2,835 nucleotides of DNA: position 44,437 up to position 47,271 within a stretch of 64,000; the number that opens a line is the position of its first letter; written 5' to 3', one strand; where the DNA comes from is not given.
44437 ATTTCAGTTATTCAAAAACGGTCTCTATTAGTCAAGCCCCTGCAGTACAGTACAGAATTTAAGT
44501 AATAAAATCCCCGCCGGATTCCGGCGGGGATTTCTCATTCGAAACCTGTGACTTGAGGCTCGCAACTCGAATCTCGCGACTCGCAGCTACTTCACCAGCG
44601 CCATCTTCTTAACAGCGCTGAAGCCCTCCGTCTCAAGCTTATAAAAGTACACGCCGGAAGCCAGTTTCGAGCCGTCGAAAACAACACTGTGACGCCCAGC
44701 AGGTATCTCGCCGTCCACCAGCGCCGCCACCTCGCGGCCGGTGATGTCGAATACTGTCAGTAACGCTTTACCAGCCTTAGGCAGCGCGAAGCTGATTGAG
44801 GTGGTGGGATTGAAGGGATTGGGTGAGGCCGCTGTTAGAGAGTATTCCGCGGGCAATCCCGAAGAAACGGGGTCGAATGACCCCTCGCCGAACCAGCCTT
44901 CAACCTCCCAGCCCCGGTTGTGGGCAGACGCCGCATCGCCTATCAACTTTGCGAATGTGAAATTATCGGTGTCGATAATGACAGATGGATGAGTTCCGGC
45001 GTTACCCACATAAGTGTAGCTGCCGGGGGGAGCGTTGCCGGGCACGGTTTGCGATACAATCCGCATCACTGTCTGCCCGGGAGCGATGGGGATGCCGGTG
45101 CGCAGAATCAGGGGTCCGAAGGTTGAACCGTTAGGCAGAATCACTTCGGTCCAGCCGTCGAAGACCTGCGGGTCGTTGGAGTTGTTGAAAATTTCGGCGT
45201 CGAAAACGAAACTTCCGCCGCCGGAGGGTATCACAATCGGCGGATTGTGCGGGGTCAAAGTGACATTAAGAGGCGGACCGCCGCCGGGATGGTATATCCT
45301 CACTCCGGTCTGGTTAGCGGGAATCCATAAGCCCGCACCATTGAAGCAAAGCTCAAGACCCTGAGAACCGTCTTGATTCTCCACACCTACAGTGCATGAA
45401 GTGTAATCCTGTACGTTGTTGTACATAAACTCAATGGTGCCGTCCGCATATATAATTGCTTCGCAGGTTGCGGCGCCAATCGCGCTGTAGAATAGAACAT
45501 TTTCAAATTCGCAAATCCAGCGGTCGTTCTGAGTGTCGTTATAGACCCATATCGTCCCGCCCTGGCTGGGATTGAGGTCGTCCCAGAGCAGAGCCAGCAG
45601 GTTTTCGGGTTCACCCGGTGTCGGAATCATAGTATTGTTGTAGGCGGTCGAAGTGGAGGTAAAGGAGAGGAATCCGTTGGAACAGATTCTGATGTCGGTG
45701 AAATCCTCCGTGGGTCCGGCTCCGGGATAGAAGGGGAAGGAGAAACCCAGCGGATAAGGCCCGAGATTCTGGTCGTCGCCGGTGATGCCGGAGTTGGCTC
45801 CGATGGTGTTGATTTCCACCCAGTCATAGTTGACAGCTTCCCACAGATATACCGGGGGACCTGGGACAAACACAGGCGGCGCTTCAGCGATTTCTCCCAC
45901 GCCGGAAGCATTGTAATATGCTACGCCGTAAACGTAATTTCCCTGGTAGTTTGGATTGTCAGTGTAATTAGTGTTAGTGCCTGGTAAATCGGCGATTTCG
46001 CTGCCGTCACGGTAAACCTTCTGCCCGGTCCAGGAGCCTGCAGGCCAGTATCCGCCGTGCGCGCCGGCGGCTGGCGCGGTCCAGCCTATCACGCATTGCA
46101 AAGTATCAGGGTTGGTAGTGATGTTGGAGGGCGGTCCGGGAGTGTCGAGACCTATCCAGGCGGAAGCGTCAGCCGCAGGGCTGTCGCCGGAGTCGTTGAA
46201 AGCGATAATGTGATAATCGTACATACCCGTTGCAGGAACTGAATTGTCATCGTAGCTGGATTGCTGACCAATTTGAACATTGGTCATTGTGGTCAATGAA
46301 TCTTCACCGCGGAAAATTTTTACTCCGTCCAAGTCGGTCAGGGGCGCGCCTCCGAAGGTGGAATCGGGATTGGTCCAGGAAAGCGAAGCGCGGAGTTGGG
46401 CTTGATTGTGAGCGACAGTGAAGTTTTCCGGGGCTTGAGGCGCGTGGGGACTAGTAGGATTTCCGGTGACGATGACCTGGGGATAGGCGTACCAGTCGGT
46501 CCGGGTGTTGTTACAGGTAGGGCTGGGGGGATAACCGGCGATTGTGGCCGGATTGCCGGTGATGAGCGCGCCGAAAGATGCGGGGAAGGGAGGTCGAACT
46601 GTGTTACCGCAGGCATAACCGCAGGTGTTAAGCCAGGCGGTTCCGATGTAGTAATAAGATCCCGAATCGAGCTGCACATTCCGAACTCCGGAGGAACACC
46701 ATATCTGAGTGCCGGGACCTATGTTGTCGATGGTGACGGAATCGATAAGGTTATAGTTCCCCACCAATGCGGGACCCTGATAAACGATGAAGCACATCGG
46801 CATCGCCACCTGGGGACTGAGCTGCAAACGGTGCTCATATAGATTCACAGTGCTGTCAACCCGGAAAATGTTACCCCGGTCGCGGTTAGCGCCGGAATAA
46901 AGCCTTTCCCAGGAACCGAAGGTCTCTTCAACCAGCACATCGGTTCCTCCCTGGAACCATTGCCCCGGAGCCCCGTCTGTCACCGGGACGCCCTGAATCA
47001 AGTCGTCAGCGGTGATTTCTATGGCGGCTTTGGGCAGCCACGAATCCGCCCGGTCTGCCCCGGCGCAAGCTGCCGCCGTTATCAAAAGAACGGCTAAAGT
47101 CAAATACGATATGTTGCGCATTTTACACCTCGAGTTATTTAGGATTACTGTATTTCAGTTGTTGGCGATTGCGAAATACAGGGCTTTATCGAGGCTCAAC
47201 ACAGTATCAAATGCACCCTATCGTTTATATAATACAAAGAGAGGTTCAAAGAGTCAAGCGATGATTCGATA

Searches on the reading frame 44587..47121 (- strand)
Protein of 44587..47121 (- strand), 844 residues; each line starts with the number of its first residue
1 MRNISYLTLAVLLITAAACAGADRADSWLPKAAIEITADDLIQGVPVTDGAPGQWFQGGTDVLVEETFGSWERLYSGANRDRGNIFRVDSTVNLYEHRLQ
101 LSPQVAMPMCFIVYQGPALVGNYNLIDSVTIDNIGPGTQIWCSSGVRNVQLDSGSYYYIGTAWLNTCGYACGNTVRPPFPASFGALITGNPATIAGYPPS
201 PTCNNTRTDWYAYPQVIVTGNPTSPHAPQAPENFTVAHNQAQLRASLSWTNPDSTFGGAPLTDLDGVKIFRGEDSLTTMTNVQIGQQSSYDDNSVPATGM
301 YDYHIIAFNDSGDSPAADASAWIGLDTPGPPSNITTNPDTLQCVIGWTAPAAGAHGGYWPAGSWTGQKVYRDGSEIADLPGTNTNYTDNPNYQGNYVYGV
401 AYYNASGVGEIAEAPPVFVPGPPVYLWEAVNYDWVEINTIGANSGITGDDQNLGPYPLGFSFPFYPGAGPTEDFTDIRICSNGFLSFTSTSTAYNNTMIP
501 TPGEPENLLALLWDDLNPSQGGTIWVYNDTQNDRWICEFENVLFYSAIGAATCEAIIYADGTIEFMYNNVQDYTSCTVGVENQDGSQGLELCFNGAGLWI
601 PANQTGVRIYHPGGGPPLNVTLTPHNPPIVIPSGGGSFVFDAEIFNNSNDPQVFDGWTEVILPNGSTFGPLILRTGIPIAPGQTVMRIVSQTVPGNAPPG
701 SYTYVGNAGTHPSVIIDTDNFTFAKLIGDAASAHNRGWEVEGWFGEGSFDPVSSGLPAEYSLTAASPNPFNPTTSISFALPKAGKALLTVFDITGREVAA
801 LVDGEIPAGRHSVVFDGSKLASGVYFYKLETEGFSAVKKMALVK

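Call 65: search_protein_families(library=pfam, proteins=[window:44587-47121:-], max_evalue=0.00001)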
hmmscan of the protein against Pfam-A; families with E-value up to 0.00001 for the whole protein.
window:44587-47121:- (844 aa): 1 family
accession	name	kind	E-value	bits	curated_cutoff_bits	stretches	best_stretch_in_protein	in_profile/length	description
PF18962.6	Por_Secre_tail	-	2.2e-07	31.5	27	1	767-840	3-73/75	Secretion system C-terminal sorting domain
